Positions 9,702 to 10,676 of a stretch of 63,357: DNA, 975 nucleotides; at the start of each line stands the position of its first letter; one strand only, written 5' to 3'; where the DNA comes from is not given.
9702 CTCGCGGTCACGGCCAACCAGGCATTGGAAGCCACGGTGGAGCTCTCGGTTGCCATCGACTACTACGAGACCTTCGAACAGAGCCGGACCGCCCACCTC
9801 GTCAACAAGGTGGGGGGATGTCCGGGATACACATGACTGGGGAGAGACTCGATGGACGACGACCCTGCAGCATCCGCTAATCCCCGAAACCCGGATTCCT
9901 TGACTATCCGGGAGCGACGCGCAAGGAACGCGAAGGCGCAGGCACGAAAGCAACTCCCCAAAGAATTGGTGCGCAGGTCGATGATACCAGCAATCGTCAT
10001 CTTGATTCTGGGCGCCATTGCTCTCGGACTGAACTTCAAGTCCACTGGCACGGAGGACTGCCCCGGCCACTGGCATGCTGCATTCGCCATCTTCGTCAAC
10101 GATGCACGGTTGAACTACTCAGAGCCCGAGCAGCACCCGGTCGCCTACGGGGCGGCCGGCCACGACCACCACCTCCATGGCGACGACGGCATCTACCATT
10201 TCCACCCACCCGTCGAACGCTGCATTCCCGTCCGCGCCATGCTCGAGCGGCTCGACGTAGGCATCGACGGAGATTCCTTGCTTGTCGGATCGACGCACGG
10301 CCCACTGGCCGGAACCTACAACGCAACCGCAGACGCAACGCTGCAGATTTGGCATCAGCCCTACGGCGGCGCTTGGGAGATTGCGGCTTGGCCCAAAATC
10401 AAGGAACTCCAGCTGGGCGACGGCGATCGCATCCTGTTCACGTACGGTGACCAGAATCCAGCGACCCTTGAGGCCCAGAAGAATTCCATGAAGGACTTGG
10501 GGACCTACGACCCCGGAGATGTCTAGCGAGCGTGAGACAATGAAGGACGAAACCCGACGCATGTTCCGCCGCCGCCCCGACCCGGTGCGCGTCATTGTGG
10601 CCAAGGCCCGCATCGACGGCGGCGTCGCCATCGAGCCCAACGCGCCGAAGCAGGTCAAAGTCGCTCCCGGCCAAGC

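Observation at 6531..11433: Eight-gene extracytoplasmic copper-protein operon pairing two architecturally different two-domain multicopper oxidases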

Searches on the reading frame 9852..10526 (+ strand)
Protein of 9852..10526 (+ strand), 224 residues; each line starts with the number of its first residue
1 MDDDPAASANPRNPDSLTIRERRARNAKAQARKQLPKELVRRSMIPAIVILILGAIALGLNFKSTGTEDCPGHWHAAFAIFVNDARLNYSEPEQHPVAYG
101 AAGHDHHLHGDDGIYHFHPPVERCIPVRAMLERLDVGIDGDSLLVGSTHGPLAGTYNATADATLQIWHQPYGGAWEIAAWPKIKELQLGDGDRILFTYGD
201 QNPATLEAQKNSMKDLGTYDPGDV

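Call 3: search_protein_families(library=pfam, proteins=[window:9852-10526:+], max_evalue=0.1)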
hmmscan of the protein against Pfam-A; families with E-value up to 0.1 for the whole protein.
window:9852-10526:+ (224 aa): 0 families

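Call 4: search_protein_families(library=ncbifam, proteins=[window:9852-10526:+], max_evalue=0.1)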
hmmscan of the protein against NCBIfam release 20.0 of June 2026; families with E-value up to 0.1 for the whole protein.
window:9852-10526:+ (224 aa): 0 families

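Call 27: find_homologous_proteins(query=window:9852-10526:+, max_evalue=0.001)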
Query window:9852-10526:+ (224 aa): 7 proteins with E <= 0.001 among 586 candidates.
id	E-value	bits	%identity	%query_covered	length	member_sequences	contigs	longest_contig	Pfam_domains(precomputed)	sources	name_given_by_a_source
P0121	5.7e-122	424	100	81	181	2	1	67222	-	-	-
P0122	2.5e-93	330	65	96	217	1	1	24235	-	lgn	-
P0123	1.3e-75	272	53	96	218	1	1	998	-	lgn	-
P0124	2.7e-68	248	49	98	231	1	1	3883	-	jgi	jgi:hypothetical protein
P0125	5.7e-47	178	42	92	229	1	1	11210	-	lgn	-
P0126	2.3e-31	127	38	81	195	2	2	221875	-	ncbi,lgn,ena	ncbi:MAG: hypothetical protein AABX89_00325 [Candidatus Thermoplasmatota archaeon]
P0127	1.4e-8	53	32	68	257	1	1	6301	-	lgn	-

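Call 28: find_encoding_contigs(protein=P0122, flank=10000, max_places=2)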
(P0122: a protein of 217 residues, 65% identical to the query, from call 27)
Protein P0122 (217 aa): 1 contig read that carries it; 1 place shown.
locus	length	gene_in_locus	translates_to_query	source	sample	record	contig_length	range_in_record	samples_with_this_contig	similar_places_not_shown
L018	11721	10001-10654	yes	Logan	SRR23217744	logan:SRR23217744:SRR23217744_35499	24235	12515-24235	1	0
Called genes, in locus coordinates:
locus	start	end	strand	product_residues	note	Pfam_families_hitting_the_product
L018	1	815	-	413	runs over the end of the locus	PF04055:Radical_SAM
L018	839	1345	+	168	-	PF00127:Copper-bind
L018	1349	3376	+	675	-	PF18764:nos_propeller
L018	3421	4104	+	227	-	-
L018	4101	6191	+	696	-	PF13229:Beta_helix (weak), PF05048:NosD, PF13229:Beta_helix, PF00005:ABC_tran, PF02463:SMC_N (faint), PF13401:AAA_22 (weak), PF13304:AAA_21 (weak)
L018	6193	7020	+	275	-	PF12679:ABC2_membrane_2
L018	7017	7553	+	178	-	PF00578:AhpC-TSA (weak), PF08534:Redoxin (weak)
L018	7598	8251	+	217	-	PF04967:HTH_10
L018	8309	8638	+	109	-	-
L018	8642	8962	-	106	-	PF02635:DsrE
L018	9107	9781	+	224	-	PF01209:Ubie_methyltran, PF05401:NodS (faint), PF13489:Methyltransf_23, PF00398:RrnaAD (weak), PF13847:Methyltransf_31, PF08241:Methyltransf_11, PF08242:Methyltransf_12, PF13649:Methyltransf_25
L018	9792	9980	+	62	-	-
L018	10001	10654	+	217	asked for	-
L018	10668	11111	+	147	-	-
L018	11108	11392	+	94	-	-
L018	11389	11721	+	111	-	?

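Call 29: find_encoding_contigs(protein=P0126, flank=10000, max_places=2)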
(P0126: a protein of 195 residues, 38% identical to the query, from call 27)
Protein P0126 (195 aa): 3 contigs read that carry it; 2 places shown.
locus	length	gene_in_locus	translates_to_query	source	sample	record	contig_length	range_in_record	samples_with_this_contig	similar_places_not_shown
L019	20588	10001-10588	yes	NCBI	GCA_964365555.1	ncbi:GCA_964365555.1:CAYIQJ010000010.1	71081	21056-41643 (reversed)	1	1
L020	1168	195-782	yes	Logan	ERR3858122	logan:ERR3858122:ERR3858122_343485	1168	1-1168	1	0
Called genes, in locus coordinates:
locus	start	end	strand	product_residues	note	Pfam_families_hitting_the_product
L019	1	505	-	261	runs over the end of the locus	PF00383:dCMP_cyt_deam_1, PF14437:MafB19-deam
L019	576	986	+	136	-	PF01877:RNA_binding (weak)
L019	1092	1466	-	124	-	-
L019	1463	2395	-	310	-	PF23023:Anti-Pycsar_Apyc1, PF00753:Lactamase_B, PF12706:Lactamase_B_2 (weak)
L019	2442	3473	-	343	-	PF01170:UPF0020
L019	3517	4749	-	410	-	PF01047:MarR (faint), PF12802:MarR_2 (faint), PF12840:HTH_20 (weak), PF13412:HTH_24 (faint), PF24266:HTH_HVO_0163_N, PF01022:HTH_5 (faint)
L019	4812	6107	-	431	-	PF02403:Seryl_tRNA_N, PF00587:tRNA-synt_2b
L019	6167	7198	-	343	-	PF17835:NOG1_N, PF01926:MMR_HSR1, PF02421:FeoB_N, PF06858:NOG1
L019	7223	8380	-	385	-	PF13660:DUF4147, PF05161:MOFRL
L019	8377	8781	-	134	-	PF10107:Endonuc_Holl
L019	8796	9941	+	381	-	PF02771:Acyl-CoA_dh_N, PF02770:Acyl-CoA_dh_M, PF00441:Acyl-CoA_dh_1, PF08028:Acyl-CoA_dh_2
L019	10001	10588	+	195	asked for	-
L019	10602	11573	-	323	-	PF03308:MeaB, PF02492:cobW (weak)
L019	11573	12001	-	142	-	PF02310:B12-binding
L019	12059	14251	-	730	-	-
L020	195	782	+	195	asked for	-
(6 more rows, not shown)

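Call 30: find_encoding_contigs(protein=P0125, flank=10000, max_places=2)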
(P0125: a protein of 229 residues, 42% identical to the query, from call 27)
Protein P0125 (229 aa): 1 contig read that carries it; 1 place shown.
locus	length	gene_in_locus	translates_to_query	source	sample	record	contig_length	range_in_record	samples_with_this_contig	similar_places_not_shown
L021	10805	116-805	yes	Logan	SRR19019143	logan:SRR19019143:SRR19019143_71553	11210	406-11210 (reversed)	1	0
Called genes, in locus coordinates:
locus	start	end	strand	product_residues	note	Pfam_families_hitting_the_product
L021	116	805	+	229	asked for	-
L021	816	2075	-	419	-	PF00817:IMS, PF11799:IMS_C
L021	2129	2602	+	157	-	PF02566:OsmC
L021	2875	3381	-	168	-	PF01928:CYTH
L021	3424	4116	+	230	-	-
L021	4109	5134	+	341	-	PF22458:RsmF-B_ferredox, PF01189:Methyltr_RsmB-F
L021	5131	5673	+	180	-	PF03657:UPF0113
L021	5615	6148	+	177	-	-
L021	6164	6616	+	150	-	-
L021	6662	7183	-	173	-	PF01022:HTH_5 (faint), PF12802:MarR_2 (faint), PF12840:HTH_20 (faint), PF13412:HTH_24 (faint), PF24266:HTH_HVO_0163_N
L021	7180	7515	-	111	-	-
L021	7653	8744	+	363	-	-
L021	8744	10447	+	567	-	PF04234:CopC, PF05425:CopD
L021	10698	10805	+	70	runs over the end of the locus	-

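Call 44: search_protein_representatives(alignment_id=A1)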
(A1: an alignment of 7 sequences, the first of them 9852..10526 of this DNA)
Query: 7 sequences, 224 profile positions. Proteins with E-value up to 0.001 (for the whole library): 334; up to 1e-10: 161; up to 1e-30: 51. The best 150 are listed.
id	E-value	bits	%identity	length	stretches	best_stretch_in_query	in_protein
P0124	6.1e-102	356.2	-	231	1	3-223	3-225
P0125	1.3e-96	338.8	-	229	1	1-224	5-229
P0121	2.0e-87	308.8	-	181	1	44-224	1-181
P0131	2.0e-74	266.2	-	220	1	7-221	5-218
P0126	3.8e-70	252.2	-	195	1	44-224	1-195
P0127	2.8e-64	233.1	-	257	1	5-223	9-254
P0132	2.2e-53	197.4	-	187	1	48-224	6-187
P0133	6.3e-52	192.7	-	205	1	19-211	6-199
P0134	3.0e-49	183.9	-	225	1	11-222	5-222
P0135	2.4e-48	181.0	-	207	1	21-221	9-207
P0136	7.2e-47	176.1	-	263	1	12-215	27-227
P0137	2.6e-44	167.8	-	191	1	51-220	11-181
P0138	3.3e-44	167.4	-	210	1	15-214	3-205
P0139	5.9e-44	166.6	-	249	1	13-214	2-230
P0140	1.4e-42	162.1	-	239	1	12-215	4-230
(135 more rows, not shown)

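Call 47: search_protein_families(library=pfam, alignment_id=A2, max_evalue=0.01)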
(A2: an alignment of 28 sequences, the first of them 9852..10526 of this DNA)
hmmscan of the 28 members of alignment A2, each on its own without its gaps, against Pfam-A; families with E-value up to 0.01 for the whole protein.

A. member 1, window:9852-10526:+ (224 aa): 0 families

B. families by the number of members that match (of 28 scanned): 0 families

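Call 48: search_protein_families(library=ncbifam, alignment_id=A2, max_evalue=0.01)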
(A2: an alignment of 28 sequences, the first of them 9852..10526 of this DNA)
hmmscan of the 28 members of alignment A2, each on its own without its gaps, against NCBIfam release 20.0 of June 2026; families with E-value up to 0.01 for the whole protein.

A. member 1, window:9852-10526:+ (224 aa): 0 families

B. families by the number of members that match (of 28 scanned): 3 families
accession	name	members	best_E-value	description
NF050101.1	SepX_GlpR_4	1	1.2e-05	divisome protein SepX/GlpR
NF052429.1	LpqS_Mycobact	1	0.0023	putative copper homeostasis (lipo)protein LpqS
NF052675.1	XAC1346_fam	1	0.0037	XAC1346 family secretion chaperone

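Call 50: search_solved_structures(query=A2, max_evalue=10)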
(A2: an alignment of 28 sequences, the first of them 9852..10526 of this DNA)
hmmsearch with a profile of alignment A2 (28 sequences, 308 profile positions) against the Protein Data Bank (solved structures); distinct sequences matched with E-value up to 10: 2.
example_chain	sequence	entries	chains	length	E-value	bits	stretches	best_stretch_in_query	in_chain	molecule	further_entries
6ww5_F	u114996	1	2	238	1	11.9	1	179-253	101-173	Fab84 Light Chain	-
7niu_B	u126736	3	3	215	1.5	11.4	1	178-253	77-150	4B1 Fab-fragment light chain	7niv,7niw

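Call 55: predict_structure(alignment_id=A1)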
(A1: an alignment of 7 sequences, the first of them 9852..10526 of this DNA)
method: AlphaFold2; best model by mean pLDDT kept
length: 224 residues; sequences in the alignment: 7
mean_pLDDT: 72.5   pTM: 0.61
mean pLDDT of the five models: 72.5, 71.2, 70.2, 69.4, 68.8
residues with pLDDT >= 90: 64; 70-90: 57; 50-70: 69; < 50: 34
segments of 3 or more residues with pLDDT < 50: 1-15, 61-67, 98-104, 222-224
pLDDT, mean of each block of 10 residues (from residue 1): 38 52 62 53 66 64 48 77 87 54 56 67 75 88 92 94 94 92 85 92 93 75 46
secondary structure, 60 per line:
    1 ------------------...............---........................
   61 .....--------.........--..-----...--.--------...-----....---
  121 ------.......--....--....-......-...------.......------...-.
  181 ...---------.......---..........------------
elements in order: H19-33 H37-65 E74-82 E106-108 E114-117 H127-133 E136-139 E142-145 H147-152 E154-156 E163-169 E176-178 H180-183 E193-199 H203-212

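Call 58: fold_search(model_id=the predicted structure, library=pdb)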
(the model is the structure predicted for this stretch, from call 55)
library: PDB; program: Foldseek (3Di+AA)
matches with E <= 10: 248; with E <= 0.001: 0
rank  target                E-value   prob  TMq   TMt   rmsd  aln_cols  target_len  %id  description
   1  8ixt                  2.9e-01  0.35  0.25  0.15  10.9       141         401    9  Rat Transcobalamin in Complex with Glutathionylcobalamin (released 2024-05-22)
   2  3u7z_A                7.2e-01  0.25  0.27  0.53   5.7       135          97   12  Crystal structure of a putative metal binding protein RUMGNA_00854 (ZP_02040092.1) from Ruminococcus gnavus ATCC 29149 (released 2011-11-02)
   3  7qbe_C                7.2e-01  0.21  0.26  0.16  10.6       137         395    9  TC:CD320 in complex with nanobody TC-Nb11 (released 2022-03-16)
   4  8ixu                  7.7e-01  0.18  0.24  0.14  11.8       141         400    9  Rat Transcobalamin in Complex with Cobalamin (released 2024-05-22)
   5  6bbt_A                1.2e+00  0.10  0.24  0.21  11.3       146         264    8  Structure of the major pilin protein (T-13) from Streptococcus pyogenes serotype GAS131465 (released 2018-10-24)
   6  3p42_A                1.3e+00  0.13  0.17  0.17   5.4        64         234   12  Structure of GfcC (YmcB), protein encoded by the E. coli group 4 capsule operon (released 2011-04-06)
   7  3u7z_B                1.4e+00  0.18  0.28  0.53   5.0       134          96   11  Crystal structure of a putative metal binding protein RUMGNA_00854 (ZP_02040092.1) from Ruminococcus gnavus ATCC 29149 (released 2011-11-02)
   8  7qbe_A                1.4e+00  0.15  0.25  0.16  10.5       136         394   10  TC:CD320 in complex with nanobody TC-Nb11 (released 2022-03-16)
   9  4f7z                  1.5e+00  0.20  0.13  0.03   2.5        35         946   17  Conformational dynamics of exchange protein directly activated by cAMP (released 2012-10-03)
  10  9edt_E                1.5e+00  0.12  0.20  0.11   6.6       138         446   10  Tubulin cofactors D,E,G bound to tubulin dimer (released 2026-02-04)
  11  6bbt_B                1.5e+00  0.08  0.23  0.20  11.5       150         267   10  Structure of the major pilin protein (T-13) from Streptococcus pyogenes serotype GAS131465 (released 2018-10-24)
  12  4zrp_A                1.6e+00  0.12  0.25  0.16  11.5       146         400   10  TC:CD320 (released 2016-07-20)
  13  4mgz_E                1.7e+00  0.14  0.15  0.06   4.1        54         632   18  Selective activation of Epac1 and Epac2 (released 2014-09-03)
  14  5u75_A                1.7e+00  0.09  0.23  0.32   7.4       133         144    6  The structure of Staphylococcal Enterotoxin-like X (SElX), a Unique Superantigen (released 2017-08-02)
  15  1wgk_MODEL_1_A        1.7e+00  0.08  0.22  0.37  11.1       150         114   13  Solution Structure of Mouse Hypothetical Protein 2900073H19RIK (released 2004-11-28)
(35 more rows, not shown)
